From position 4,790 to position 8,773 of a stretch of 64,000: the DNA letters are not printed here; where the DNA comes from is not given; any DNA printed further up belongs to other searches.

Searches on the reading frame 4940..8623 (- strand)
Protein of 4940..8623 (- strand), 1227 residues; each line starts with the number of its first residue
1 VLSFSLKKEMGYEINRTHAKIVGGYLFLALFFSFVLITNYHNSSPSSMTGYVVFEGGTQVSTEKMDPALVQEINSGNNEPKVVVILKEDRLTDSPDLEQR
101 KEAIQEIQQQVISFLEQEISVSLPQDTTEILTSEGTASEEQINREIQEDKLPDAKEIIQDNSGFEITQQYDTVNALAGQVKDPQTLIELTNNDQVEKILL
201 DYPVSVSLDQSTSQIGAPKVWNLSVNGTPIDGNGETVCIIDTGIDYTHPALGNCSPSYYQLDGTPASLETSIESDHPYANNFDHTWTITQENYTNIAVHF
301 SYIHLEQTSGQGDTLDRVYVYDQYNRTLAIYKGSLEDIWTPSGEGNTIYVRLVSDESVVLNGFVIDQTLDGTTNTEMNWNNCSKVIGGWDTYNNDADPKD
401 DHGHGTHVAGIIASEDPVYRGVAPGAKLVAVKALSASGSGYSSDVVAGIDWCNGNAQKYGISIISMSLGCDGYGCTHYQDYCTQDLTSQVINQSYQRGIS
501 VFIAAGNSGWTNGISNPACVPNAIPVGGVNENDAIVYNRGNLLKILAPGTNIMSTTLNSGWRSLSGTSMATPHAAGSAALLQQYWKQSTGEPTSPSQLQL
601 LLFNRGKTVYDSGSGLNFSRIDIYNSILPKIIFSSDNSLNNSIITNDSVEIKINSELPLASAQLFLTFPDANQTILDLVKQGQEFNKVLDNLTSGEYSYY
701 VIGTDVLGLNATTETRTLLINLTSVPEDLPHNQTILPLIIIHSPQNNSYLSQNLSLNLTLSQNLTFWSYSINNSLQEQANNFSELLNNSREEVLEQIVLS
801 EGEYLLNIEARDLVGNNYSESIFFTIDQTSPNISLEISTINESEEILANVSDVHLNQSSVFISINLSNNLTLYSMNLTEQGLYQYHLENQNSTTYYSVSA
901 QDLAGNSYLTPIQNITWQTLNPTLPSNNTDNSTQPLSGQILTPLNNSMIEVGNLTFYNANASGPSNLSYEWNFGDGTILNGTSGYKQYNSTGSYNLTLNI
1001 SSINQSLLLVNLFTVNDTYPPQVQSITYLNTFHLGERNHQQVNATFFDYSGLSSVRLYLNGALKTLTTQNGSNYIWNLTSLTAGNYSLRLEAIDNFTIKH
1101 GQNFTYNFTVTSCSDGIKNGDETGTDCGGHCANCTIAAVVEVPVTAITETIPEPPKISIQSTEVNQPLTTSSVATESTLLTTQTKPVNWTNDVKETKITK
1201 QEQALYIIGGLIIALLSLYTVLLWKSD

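Call 111: search_protein_families(library=pfam, proteins=[window:4940-8623:-], max_evalue=0.00001)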
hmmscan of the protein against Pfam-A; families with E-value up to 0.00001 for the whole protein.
window:4940-8623:- (1227 aa): 4 families
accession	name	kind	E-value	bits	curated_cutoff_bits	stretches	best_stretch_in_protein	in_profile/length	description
PF00082.27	Peptidase_S8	-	8.7e-42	143.8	21.8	1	232-604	1-271/288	Subtilase family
PF00801.26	PKD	-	3.6e-08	33.7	23.5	0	959-1001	21-66/80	PKD domain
PF19077.6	Big_13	-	5.6e-08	33.6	27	0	798-828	71-102/102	Bacterial Ig-like domain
PF18911.6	PKD_4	-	6.3e-08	33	27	1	950-1002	15-70/85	PKD domain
